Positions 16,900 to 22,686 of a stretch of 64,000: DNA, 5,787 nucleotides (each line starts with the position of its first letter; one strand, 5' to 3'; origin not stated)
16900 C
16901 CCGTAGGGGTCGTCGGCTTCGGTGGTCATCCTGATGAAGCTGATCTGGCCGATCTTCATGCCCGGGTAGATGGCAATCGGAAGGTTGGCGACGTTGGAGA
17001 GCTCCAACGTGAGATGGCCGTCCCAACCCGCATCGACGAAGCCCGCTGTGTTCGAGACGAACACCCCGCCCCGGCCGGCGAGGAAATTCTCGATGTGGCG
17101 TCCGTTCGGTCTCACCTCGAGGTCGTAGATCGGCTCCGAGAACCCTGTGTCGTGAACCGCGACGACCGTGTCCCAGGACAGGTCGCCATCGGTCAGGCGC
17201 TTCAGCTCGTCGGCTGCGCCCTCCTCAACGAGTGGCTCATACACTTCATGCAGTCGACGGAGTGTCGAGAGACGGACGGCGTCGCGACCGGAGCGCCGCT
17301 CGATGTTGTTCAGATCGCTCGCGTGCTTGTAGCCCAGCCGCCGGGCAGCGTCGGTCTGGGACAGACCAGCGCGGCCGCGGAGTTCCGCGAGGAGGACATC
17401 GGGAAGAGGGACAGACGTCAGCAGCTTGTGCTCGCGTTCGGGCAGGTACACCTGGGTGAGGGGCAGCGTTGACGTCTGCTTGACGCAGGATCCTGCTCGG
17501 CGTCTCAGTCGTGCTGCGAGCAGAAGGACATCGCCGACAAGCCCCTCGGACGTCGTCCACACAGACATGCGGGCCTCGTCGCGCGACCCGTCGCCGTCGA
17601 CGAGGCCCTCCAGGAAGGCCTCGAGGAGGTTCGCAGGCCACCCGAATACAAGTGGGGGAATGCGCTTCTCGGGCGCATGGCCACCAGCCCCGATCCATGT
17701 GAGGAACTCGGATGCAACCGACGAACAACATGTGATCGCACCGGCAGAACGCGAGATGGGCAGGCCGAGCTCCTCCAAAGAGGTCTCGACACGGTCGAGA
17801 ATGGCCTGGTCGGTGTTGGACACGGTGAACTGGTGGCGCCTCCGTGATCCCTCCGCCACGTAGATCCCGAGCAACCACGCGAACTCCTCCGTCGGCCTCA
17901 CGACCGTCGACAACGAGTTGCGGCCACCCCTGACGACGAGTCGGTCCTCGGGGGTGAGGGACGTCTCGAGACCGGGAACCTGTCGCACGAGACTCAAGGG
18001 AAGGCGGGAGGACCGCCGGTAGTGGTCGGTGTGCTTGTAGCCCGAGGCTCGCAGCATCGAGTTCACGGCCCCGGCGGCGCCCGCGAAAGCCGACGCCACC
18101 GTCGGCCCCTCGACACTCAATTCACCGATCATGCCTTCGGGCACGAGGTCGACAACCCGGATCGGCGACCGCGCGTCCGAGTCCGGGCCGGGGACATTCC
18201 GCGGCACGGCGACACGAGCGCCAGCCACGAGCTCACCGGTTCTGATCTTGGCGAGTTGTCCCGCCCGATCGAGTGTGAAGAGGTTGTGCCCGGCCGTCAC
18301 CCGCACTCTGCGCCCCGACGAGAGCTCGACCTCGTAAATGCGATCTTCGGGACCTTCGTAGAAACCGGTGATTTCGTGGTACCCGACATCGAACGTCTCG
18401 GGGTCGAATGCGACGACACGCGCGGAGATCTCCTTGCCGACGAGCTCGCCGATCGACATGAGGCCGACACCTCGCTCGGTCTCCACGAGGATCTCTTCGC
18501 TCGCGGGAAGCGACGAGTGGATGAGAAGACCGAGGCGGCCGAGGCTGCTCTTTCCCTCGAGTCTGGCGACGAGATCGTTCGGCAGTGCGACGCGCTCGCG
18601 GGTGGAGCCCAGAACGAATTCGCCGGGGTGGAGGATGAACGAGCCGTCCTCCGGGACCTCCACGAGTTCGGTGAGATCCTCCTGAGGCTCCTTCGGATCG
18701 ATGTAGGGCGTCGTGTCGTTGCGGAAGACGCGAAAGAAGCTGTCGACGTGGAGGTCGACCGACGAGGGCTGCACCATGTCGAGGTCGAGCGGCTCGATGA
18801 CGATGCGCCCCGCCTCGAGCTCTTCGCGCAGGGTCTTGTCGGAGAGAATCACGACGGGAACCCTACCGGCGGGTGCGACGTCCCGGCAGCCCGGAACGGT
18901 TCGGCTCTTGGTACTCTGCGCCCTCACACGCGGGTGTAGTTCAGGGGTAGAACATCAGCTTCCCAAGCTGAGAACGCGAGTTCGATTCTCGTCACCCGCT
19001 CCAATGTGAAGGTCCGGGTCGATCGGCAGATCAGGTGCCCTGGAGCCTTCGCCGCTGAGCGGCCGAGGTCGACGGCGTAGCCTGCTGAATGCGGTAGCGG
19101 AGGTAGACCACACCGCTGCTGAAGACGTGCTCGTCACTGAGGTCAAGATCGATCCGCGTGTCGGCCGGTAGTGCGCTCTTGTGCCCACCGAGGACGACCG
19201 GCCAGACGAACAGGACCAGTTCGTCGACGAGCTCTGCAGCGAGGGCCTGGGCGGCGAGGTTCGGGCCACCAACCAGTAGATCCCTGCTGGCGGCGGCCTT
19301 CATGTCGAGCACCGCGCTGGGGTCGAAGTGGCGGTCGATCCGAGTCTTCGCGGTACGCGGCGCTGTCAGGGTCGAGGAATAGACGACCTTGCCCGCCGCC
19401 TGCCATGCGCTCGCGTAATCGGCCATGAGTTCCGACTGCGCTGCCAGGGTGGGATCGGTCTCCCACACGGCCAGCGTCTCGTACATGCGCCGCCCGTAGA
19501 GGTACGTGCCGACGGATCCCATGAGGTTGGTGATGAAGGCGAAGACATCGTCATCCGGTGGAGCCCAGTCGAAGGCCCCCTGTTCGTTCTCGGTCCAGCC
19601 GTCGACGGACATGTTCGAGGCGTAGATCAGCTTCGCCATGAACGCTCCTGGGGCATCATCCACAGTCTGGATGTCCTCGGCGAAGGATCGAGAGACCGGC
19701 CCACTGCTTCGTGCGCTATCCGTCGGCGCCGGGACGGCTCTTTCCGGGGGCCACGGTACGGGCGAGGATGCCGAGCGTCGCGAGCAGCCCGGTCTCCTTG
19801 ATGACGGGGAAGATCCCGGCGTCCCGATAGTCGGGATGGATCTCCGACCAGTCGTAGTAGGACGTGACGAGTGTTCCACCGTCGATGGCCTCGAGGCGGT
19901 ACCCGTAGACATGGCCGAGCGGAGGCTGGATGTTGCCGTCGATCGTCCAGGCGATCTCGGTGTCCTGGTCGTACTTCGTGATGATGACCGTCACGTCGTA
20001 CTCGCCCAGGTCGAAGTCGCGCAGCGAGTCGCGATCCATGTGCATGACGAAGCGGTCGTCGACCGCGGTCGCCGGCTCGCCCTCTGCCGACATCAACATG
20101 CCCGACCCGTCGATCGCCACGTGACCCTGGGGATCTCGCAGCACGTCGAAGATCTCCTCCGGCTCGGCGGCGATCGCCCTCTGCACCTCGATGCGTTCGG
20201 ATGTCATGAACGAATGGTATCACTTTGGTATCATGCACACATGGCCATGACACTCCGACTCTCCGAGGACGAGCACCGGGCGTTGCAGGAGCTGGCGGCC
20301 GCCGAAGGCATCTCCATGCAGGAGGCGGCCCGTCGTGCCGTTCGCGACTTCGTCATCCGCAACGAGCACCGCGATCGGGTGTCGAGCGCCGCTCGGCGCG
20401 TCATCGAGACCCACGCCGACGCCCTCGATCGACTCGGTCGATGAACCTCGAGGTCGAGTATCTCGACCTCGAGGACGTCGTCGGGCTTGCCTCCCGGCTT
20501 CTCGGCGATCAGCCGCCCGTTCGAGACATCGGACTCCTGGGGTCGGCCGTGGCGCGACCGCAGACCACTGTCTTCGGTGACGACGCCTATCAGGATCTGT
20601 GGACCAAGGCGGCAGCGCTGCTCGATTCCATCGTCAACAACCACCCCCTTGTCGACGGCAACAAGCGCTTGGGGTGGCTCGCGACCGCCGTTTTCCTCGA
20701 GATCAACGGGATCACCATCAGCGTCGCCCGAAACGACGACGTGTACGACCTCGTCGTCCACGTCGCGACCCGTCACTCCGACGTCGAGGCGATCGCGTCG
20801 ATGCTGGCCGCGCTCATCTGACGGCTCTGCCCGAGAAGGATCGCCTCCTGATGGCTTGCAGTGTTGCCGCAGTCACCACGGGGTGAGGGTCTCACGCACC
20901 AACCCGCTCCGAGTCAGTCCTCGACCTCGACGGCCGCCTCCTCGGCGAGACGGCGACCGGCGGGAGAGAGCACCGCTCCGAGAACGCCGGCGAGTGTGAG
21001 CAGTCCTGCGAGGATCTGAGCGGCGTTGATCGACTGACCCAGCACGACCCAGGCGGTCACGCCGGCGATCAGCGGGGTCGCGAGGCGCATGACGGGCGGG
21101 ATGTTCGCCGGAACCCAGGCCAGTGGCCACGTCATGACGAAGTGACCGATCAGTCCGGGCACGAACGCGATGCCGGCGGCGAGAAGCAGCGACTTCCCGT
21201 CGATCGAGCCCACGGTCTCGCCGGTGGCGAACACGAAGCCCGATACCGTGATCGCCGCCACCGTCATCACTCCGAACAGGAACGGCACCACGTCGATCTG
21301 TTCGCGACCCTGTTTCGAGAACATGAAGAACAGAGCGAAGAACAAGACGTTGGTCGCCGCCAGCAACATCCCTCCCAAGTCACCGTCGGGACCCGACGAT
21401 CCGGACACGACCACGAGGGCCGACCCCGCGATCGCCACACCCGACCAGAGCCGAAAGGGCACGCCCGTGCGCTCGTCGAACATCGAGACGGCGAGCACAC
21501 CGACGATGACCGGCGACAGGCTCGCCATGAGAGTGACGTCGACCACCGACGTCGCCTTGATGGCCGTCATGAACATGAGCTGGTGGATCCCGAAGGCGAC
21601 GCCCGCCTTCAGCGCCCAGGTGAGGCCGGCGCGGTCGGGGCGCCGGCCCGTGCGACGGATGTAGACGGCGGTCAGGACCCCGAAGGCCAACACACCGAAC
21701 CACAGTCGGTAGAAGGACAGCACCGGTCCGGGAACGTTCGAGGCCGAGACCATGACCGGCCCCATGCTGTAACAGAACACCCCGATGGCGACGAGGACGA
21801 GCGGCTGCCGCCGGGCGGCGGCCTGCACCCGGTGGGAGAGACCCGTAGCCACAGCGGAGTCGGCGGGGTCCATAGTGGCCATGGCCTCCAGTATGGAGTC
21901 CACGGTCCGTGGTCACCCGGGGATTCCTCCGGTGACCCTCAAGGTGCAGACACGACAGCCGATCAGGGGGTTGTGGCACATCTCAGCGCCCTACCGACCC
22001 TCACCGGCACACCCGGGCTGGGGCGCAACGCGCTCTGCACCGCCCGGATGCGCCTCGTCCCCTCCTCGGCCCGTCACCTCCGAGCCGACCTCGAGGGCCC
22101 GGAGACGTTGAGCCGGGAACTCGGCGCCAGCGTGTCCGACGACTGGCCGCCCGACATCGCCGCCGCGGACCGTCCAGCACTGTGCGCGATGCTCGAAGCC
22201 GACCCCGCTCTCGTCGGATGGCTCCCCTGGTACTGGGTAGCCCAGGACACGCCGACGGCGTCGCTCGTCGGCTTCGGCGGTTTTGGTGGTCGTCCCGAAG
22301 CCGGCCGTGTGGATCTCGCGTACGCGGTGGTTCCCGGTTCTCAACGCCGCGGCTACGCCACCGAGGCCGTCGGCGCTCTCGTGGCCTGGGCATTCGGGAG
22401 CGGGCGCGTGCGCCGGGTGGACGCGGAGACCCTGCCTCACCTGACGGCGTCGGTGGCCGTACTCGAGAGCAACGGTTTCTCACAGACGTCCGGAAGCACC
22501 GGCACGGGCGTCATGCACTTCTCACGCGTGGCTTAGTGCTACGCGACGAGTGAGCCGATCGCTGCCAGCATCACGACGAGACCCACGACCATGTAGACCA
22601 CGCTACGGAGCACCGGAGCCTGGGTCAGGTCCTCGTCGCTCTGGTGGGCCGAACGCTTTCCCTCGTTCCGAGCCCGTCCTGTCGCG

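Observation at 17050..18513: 488-codon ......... intein splitting the catalytic HS|TAGF motif of dCTP deaminase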

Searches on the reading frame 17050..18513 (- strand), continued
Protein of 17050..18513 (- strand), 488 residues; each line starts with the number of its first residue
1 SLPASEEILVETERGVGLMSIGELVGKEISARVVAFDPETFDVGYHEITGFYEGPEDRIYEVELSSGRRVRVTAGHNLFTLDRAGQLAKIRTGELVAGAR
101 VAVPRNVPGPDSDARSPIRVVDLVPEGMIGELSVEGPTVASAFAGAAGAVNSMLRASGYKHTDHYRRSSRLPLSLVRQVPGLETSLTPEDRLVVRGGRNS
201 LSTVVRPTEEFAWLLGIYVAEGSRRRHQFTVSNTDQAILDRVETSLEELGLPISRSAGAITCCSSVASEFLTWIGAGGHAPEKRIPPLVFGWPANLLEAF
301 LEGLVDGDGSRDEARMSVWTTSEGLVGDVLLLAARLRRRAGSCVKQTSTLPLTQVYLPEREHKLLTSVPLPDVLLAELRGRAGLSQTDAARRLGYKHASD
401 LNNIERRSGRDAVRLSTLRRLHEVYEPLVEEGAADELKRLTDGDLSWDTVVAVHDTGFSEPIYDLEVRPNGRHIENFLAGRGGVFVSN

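Call 52: search_protein_families(library=pfam, proteins=[P0260, P0262, P0277, P0297, P0293, P0299, P0332, P0330, P0256, P0269], max_evalue=0.001)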
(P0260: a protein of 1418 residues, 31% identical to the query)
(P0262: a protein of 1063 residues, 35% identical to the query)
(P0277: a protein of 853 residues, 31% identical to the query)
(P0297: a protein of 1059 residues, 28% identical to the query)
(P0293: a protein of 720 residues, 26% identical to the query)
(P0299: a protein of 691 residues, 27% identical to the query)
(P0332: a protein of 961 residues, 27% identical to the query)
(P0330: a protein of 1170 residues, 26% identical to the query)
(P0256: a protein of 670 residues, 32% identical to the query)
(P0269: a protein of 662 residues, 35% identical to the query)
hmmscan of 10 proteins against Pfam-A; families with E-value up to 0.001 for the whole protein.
P0260 (1418 aa): 10 families
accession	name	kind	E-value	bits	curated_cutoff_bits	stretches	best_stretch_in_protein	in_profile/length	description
PF14890.11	Intein_splicing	-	2.5e-43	148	35.8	3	678-1190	2-155/155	Intein splicing domain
PF14528.11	LAGLIDADG_3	-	1.3e-27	96.3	22.5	2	349-413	2-71/82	LAGLIDADG-like domain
PF08423.17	Rad51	-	8.6e-25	87.8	22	3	92-129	3-40/244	Rad51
PF05204.19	Hom_end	-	1.7e-12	47.9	21.1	1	338-414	2-88/110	Homing endonuclease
PF14520.12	HHH_5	-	3e-09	37.6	27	1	24-74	5-56/57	Helix-hairpin-helix domain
PF12844.13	HTH_19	-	3.9e-05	23.9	30.2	1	1074-1126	1-51/64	Helix-turn-helix domain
PF01079.26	Hint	-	6.1e-05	23.1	29.7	0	1277-1341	59-120/213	Hint module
PF21999.2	IMS_HHH_1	-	0.00012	22.8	27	1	24-57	1-34/53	DNA polymerase-iota, thumb domain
PF13560.12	HTH_31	-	0.00024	21.8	27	0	1073-1126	2-54/64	Helix-turn-helix domain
PF01381.28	HTH_3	-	0.00033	21.1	23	0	1077-1126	1-48/55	Helix-turn-helix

P0262 (1063 aa): 3 families
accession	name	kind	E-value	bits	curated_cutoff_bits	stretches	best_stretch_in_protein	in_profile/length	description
PF14890.11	Intein_splicing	-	4.9e-17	62.6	35.8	1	441-900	6-155/155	Intein splicing domain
PF13560.12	HTH_31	-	2.3e-06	28.2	27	1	788-836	8-54/64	Helix-turn-helix domain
PF01381.28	HTH_3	-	9e-05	22.9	23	1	791-840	6-52/55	Helix-turn-helix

P0277 (853 aa): 5 families
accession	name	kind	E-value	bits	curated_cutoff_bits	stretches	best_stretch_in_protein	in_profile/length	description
PF08423.17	Rad51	-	4.7e-85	285.2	22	2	683-853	69-243/244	Rad51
PF14890.11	Intein_splicing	-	2.1e-22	80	35.8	1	175-684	7-155/155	Intein splicing domain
PF00154.27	RecA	-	3.2e-13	50.2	27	2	90-162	25-92/262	recA bacterial DNA recombination protein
PF14520.12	HHH_5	-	1e-09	39.1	27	1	23-75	4-56/57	Helix-hairpin-helix domain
PF06745.19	ATPase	-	2.9e-06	27.3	26.6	1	100-160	3-58/231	KaiC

P0297 (1059 aa): 9 families
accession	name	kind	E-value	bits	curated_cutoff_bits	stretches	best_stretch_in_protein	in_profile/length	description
PF08423.17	Rad51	-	3.1e-77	259.6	22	3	889-1059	70-244/244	Rad51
PF14890.11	Intein_splicing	-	1e-36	126.5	35.8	2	379-889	2-155/155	Intein splicing domain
PF14520.12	HHH_5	-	5.6e-12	46.4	27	1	54-106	5-57/57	Helix-hairpin-helix domain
PF00154.27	RecA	-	2.3e-09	37.5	27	1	931-1034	121-228/262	recA bacterial DNA recombination protein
PF14528.11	LAGLIDADG_3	-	6.2e-07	30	22.5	0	691-767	5-81/82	LAGLIDADG-like domain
PF00633.29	HHH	-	7.9e-07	29.1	24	0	74-99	1-26/30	Helix-hairpin-helix motif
PF11731.14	Cdd1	-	0.00023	21.7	25.5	0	47-88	2-43/86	Pathogenicity locus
PF12826.13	HHH_2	-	0.00057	20.4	27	0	57-99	9-50/64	Helix-hairpin-helix motif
PF13560.12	HTH_31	-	0.00092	19.9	27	0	774-826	2-53/64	Helix-turn-helix domain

P0293 (720 aa): 5 families
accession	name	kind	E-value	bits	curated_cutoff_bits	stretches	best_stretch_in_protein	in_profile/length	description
PF01351.25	RNase_HII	-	2.1e-34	119.6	25.8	1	5-167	6-165/199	Ribonuclease HII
PF14890.11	Intein_splicing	-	2.9e-28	99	35.8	1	182-657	7-155/155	Intein splicing domain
PF14528.11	LAGLIDADG_3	-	1.2e-10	42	22.5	1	381-431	2-55/82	LAGLIDADG-like domain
PF01381.28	HTH_3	-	7e-06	26.4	23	1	550-598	1-48/55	Helix-turn-helix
PF13443.12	HTH_26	-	4.5e-05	24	22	0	551-594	3-46/63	Cro/C1-type HTH DNA-binding domain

P0299 (691 aa): 4 families
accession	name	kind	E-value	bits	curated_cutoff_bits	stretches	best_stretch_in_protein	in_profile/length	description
PF01351.25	RNase_HII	-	1.7e-37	129.7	25.8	1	5-169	2-161/199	Ribonuclease HII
PF14890.11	Intein_splicing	-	6.8e-31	107.6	35.8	1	185-648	6-155/155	Intein splicing domain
PF14528.11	LAGLIDADG_3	-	6.8e-09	36.3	22.5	0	473-533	6-73/82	LAGLIDADG-like domain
PF13413.12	HTH_25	-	1.2e-06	28.7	24.6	1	548-589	1-42/62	Helix-turn-helix domain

P0332 (961 aa): 13 families
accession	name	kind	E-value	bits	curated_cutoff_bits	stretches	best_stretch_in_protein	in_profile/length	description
PF00004.35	AAA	-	6.9e-77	256.7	21.2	2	722-852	1-130/131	ATPase family associated with various cellular activities (AAA)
PF17862.7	AAA_lid_3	-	2.2e-26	91.4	27.2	2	875-921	1-45/45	AAA+ lid domain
PF14890.11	Intein_splicing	-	5e-23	82.1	35.8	1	17-489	2-155/155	Intein splicing domain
PF14528.11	LAGLIDADG_3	-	1e-15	58.2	22.5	1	310-380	3-78/82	LAGLIDADG-like domain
PF07724.20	AAA_2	-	5.8e-09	36.6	27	0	722-818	6-103/166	AAA domain (Cdc48 subfamily)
PF05496.18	RuvB_N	-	4.5e-06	26.9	27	1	719-757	33-71/159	Holliday junction DNA helicase RuvB P-loop domain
PF13191.12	AAA_16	-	6.7e-06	27.1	32.6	1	718-811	23-121/167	AAA ATPase domain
PF13401.12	AAA_22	-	1.5e-05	25.7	27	0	722-754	8-43/130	AAA domain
PF13173.12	AAA_14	-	1.6e-05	25.4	27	0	722-788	5-72/129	AAA domain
PF23902.1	AAA_lid_PRS2_C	-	3.5e-05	24.3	34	0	858-926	3-70/73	PRS2 AAA+ lid C-terminal domain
PF09336.16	Vps4_C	-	3.5e-05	24.1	21.3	0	645-670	19-44/61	Vps4 C terminal oligomerisation domain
PF07728.20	AAA_5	-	0.00025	21.5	22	0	722-833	2-125/139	AAA domain (dynein-related subfamily)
PF13671.12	AAA_33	-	0.00034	21.4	27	0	722-768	2-46/143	AAA domain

P0330 (1170 aa): 5 families
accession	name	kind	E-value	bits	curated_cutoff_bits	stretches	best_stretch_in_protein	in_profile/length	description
PF14890.11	Intein_splicing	-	5.8e-42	143.6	35.8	2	870-1015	2-155/155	Intein splicing domain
PF00437.27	T2SSE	-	7.4e-26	91.1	24.9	1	156-366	15-222/370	Type II/IV secretion system protein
PF14528.11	LAGLIDADG_3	-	5.4e-19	68.7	22.5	1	666-737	3-82/82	LAGLIDADG-like domain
PF23989.1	PilB3_C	-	0.00024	21.6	27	1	1106-1167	9-70/83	PilB3-like, C-terminal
PF14527.11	LAGLIDADG_WhiA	-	0.00075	20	23.2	0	668-737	3-75/93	WhiA LAGLIDADG-like domain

P0256 (670 aa): 9 families
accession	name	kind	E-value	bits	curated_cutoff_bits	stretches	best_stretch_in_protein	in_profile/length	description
PF22769.1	DCD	-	1.8e-40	138.9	27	2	3-121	1-112/153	dCTP deaminase-like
PF14890.11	Intein_splicing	-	8.8e-22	78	35.8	1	136-589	6-149/155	Intein splicing domain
PF14528.11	LAGLIDADG_3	-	1.8e-15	57.4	22.5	2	405-463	7-69/82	LAGLIDADG-like domain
PF22569.1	DCD_C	-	1.3e-07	31.5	22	1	591-657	112-185/192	2'-deoxycytidine 5'-triphosphate deaminase (DCD), C-terminal domain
PF01381.28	HTH_3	-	4.6e-07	30.2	23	1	480-530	1-49/55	Helix-turn-helix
PF06559.16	DCD_N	-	9.4e-07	29.3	21.4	1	3-119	4-115/164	2'-deoxycytidine 5'-triphosphate deaminase (DCD) N-terminal domain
PF00692.24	dUTPase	-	9.5e-07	29.1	22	0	597-649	65-116/129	dUTPase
PF12844.13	HTH_19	-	9.6e-06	25.9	30.2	1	478-533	2-55/64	Helix-turn-helix domain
PF13560.12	HTH_31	-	4.3e-05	24.2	27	1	479-529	5-54/64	Helix-turn-helix domain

P0269 (662 aa): 8 families
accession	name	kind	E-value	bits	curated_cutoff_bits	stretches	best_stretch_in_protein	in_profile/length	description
PF22769.1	DCD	-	3.7e-49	167.2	27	2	2-116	1-112/153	dCTP deaminase-like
PF14890.11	Intein_splicing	-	6.9e-12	45.9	35.8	1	129-581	5-152/155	Intein splicing domain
PF14528.11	LAGLIDADG_3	-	2.3e-11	44.2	22.5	2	394-455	3-69/82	LAGLIDADG-like domain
PF06559.16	DCD_N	-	2.3e-10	41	21.4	1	2-114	4-115/164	2'-deoxycytidine 5'-triphosphate deaminase (DCD) N-terminal domain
PF22569.1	DCD_C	-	9e-08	32.1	22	0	57-101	60-104/192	2'-deoxycytidine 5'-triphosphate deaminase (DCD), C-terminal domain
PF01381.28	HTH_3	-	1.5e-05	25.4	23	1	472-521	1-48/55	Helix-turn-helix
PF00692.24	dUTPase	-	9.2e-05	22.7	22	0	583-626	63-106/129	dUTPase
PF13560.12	HTH_31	-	0.00026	21.7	27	1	469-517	3-50/64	Helix-turn-helix domain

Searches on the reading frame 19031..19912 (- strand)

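Call 50: search_protein_families(library=pfam, proteins=[window:19031-19912:-], max_evalue=0.00001)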
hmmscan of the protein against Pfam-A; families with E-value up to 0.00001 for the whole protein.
window:19031-19912:- (293 aa): 1 family
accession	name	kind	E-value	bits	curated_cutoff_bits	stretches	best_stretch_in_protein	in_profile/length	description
PF01872.23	RibD_C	-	1.8e-13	51.2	24.1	1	94-266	2-191/197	RibD C-terminal domain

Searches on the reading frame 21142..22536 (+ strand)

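Call 50: search_protein_families(library=pfam, proteins=[window:21142-22536:+], max_evalue=0.00001)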
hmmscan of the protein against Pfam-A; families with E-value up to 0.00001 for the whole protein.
window:21142-22536:+ (464 aa): 2 families
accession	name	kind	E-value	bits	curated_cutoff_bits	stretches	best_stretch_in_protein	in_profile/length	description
PF13302.13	Acetyltransf_3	-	2.2e-13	51.5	25.4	1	363-446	54-137/138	Acetyltransferase (GNAT) domain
PF00583.31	Acetyltransf_1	-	1.5e-08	35.4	20.7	1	364-446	35-116/116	Acetyltransferase (GNAT) family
